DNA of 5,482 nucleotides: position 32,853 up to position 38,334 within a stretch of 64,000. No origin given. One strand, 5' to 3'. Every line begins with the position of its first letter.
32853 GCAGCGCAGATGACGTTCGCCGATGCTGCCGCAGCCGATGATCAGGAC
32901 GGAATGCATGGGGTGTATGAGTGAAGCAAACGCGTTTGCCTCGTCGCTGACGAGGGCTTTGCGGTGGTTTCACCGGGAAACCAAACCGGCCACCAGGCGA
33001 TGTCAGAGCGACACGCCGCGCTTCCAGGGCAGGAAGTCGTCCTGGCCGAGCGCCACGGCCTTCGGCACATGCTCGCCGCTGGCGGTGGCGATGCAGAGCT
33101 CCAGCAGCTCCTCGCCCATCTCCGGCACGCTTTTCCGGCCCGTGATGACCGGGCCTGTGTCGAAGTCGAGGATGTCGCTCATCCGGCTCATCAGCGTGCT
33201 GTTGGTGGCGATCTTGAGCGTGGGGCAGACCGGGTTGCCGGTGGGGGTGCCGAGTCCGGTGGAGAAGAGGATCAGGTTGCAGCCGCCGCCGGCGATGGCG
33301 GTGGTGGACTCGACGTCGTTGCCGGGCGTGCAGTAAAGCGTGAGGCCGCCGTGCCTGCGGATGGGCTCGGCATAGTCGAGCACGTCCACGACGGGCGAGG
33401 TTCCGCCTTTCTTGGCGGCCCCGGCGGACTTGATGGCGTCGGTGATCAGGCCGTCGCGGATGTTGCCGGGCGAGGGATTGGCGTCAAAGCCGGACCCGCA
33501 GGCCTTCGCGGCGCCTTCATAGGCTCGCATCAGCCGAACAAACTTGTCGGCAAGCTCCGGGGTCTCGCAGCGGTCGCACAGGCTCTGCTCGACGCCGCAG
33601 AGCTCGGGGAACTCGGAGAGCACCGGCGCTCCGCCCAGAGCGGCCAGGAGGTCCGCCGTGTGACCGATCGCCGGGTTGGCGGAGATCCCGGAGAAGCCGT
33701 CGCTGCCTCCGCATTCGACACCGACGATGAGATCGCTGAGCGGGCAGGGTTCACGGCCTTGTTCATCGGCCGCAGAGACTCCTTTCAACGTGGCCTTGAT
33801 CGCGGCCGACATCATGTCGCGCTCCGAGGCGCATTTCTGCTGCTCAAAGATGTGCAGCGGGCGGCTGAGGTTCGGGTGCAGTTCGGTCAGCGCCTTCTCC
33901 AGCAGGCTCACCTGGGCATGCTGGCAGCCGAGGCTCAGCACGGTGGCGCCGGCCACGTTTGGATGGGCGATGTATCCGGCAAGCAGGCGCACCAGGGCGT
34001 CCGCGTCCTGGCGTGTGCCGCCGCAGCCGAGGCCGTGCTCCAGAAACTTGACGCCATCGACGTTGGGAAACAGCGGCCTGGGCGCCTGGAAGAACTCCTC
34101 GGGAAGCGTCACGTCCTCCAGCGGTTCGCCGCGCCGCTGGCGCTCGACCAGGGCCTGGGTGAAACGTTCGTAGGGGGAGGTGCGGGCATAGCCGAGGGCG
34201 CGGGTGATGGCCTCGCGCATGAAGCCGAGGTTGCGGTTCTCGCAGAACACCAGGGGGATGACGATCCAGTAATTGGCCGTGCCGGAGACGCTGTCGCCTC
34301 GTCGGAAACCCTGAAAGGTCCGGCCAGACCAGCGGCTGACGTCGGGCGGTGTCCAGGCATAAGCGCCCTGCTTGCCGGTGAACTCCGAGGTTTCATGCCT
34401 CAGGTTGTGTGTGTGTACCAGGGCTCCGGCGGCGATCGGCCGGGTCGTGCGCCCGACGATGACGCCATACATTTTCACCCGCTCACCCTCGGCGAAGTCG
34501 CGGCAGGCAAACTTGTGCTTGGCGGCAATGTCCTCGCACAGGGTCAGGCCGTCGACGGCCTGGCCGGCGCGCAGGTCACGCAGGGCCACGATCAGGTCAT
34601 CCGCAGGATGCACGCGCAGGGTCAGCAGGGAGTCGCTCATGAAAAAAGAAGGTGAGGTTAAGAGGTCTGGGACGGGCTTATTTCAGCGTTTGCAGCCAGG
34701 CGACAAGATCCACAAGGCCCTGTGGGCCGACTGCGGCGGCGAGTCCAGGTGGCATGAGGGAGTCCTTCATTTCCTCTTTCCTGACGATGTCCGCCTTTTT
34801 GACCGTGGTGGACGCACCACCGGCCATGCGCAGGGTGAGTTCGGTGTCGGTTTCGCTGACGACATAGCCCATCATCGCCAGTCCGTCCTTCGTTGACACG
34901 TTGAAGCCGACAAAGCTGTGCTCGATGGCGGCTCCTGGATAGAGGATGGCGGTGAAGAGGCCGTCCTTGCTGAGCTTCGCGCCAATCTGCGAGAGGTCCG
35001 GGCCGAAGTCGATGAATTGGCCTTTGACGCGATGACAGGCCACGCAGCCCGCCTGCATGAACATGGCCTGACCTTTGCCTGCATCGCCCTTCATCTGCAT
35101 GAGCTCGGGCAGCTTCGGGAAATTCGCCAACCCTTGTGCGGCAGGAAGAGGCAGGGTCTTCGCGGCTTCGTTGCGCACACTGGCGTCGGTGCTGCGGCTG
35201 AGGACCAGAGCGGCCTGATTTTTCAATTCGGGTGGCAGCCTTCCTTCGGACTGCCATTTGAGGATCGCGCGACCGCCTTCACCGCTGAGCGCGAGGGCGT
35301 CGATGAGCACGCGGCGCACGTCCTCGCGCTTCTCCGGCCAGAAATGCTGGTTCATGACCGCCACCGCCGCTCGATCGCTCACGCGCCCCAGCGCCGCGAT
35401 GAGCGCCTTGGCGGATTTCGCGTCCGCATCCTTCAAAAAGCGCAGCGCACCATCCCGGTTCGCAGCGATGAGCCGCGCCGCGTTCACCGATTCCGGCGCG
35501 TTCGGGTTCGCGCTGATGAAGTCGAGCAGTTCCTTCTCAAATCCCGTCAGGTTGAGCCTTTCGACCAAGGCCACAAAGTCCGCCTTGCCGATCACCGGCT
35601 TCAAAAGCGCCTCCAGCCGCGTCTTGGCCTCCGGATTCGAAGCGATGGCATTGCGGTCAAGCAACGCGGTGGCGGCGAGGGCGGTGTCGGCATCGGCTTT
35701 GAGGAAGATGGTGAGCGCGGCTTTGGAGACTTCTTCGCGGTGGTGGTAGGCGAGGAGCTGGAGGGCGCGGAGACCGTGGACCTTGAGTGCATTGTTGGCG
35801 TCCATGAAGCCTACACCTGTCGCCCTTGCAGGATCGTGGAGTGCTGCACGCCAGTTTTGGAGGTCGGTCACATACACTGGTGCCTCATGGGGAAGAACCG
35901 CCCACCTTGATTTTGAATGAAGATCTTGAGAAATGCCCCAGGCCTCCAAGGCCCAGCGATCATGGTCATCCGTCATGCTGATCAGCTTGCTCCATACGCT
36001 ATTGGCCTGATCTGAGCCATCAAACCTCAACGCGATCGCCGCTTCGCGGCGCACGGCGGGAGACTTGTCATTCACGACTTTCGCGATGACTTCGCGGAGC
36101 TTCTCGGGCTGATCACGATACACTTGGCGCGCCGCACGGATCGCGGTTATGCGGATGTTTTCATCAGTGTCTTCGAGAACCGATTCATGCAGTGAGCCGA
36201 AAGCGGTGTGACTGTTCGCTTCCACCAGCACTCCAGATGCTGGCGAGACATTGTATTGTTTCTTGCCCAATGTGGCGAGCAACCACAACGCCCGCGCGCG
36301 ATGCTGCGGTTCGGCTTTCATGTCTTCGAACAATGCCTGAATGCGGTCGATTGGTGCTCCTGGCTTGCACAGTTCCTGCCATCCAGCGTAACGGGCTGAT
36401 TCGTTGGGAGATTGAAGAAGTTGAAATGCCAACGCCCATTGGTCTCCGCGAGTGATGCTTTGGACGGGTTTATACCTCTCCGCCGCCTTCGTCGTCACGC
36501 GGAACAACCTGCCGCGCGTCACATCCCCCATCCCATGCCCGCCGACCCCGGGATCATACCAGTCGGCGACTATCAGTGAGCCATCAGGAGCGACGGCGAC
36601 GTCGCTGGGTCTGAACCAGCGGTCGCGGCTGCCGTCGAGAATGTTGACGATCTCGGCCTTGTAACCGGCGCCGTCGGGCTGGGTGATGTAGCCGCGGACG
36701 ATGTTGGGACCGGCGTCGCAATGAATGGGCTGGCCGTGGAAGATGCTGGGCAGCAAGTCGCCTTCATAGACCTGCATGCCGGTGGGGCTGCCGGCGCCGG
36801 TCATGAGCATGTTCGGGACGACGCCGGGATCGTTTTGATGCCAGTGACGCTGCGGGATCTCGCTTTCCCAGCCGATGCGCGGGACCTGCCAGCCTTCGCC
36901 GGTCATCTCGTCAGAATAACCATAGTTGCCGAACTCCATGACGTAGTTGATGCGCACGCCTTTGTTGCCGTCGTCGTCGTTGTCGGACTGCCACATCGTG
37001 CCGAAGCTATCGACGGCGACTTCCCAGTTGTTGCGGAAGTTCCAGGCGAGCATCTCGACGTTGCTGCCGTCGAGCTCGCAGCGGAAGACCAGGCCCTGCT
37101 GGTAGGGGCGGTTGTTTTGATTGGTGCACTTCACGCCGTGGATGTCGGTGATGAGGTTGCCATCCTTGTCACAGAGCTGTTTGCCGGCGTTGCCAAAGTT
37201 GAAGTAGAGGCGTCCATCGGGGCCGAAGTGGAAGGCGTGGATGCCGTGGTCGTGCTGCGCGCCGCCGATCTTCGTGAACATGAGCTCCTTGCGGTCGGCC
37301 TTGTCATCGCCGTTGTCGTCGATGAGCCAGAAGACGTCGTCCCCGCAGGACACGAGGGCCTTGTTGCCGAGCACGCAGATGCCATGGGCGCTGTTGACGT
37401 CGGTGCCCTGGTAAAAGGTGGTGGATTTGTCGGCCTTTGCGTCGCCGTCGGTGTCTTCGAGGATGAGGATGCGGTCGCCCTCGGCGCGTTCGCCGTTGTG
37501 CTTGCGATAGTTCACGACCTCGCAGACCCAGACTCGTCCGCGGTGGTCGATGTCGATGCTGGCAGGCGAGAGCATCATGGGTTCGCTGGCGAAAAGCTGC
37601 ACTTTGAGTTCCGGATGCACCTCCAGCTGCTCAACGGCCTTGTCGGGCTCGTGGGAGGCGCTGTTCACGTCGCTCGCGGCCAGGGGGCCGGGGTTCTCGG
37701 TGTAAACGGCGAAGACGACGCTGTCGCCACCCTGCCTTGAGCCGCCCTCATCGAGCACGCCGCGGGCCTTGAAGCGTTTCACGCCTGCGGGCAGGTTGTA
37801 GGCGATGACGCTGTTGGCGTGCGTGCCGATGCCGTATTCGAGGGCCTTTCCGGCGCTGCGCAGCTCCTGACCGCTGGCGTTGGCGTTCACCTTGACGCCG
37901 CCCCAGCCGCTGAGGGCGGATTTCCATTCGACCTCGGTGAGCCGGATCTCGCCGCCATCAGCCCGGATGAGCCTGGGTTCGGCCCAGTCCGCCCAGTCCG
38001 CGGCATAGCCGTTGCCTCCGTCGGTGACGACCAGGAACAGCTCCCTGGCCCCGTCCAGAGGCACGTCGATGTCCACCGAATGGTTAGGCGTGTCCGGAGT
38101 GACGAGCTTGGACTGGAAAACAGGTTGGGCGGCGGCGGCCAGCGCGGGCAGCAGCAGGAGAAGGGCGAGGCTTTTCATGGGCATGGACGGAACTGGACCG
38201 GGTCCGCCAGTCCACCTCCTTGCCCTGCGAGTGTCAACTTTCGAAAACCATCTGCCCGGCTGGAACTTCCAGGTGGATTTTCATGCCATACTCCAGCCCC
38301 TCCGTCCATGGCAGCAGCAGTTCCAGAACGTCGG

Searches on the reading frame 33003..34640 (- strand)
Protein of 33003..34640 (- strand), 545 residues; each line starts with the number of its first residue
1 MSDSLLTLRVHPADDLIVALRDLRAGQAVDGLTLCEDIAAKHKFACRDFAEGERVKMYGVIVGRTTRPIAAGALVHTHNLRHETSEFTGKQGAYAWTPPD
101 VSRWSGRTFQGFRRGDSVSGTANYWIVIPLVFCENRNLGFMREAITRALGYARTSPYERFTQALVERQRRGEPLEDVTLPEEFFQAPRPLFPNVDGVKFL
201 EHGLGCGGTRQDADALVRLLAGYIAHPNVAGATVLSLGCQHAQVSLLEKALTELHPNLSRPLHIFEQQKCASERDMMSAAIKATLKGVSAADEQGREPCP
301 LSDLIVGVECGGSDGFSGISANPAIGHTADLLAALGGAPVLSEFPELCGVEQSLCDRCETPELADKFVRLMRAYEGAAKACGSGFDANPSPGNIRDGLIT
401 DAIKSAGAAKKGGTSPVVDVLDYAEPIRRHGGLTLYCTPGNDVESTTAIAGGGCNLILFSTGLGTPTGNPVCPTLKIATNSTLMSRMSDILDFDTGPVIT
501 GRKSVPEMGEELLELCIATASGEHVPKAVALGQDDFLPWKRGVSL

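Call 55: search_protein_families(library=pfam, proteins=[window:33003-34640:-], max_evalue=0.0001)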
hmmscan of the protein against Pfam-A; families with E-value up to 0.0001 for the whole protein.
window:33003-34640:- (545 aa): 3 families
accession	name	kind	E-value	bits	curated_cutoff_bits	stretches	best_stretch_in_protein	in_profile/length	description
PF20629.2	GD_AH_C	-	1.4e-90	303.3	26.8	1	301-543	1-241/242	D-galactarate/Altronate dehydratase, C-terminal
PF04295.18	GD_AH_second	-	3.5e-32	111.8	27.3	1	111-290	1-134/136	D-galactarate dehydratase/Altronate hydrolase, second domain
PF08666.17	SAF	-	4.3e-09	37.2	21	1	15-81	2-63/63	SAF domain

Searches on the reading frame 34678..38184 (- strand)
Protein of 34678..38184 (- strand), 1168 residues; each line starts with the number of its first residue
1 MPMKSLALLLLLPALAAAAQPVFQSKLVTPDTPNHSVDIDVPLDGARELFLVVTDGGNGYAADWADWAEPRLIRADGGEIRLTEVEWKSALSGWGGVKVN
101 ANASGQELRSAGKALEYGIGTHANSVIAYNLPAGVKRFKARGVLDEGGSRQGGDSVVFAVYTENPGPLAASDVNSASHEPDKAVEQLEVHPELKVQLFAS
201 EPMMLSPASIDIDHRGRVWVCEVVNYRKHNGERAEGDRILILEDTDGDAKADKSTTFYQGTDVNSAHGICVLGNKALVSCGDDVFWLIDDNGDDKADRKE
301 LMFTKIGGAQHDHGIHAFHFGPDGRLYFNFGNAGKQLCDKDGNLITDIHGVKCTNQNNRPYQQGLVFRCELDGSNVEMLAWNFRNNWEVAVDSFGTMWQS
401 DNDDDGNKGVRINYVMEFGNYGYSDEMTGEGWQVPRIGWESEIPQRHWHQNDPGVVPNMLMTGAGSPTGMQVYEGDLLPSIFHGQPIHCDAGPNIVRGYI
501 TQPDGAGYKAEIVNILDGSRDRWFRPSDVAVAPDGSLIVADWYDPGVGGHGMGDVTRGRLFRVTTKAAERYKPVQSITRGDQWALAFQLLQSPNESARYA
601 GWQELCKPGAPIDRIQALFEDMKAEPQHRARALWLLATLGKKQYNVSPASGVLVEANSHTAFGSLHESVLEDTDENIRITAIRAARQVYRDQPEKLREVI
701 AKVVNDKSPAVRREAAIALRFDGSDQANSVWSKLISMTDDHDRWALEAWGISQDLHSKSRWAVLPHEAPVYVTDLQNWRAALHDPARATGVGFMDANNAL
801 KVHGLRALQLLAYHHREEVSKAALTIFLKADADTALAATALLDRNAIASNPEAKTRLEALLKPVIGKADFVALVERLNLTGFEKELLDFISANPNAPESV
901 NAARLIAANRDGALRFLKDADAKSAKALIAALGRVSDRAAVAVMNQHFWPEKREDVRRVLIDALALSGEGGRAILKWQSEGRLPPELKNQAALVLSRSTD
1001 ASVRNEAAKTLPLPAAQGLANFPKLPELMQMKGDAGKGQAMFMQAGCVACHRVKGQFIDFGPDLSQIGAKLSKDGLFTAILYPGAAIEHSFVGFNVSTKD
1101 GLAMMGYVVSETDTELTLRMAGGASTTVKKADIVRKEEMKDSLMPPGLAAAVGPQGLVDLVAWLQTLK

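Call 55: search_protein_families(library=pfam, proteins=[window:34678-38184:-], max_evalue=0.0001)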
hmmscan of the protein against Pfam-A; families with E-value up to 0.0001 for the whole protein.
window:34678-38184:- (1168 aa): 5 families
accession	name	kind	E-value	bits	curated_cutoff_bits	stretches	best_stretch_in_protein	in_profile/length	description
PF23500.1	DUF7133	-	2.9e-58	198.5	27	1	180-544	2-349/385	Domain of unknown function (DUF7133)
PF08305.17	NPCBM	-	3.1e-25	89.2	23.9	2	79-180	2-100/137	NPCBM/NEW2 domain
PF13646.12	HEAT_2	-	1e-09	39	27.7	1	669-740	7-76/88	HEAT repeats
PF00034.26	Cytochrom_C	-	5.7e-07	31.2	21.3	1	1037-1086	3-52/90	Cytochrome c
PF07995.17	GSDH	-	7.9e-05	22.5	25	0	296-481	96-269/332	Glucose / Sorbosone dehydrogenase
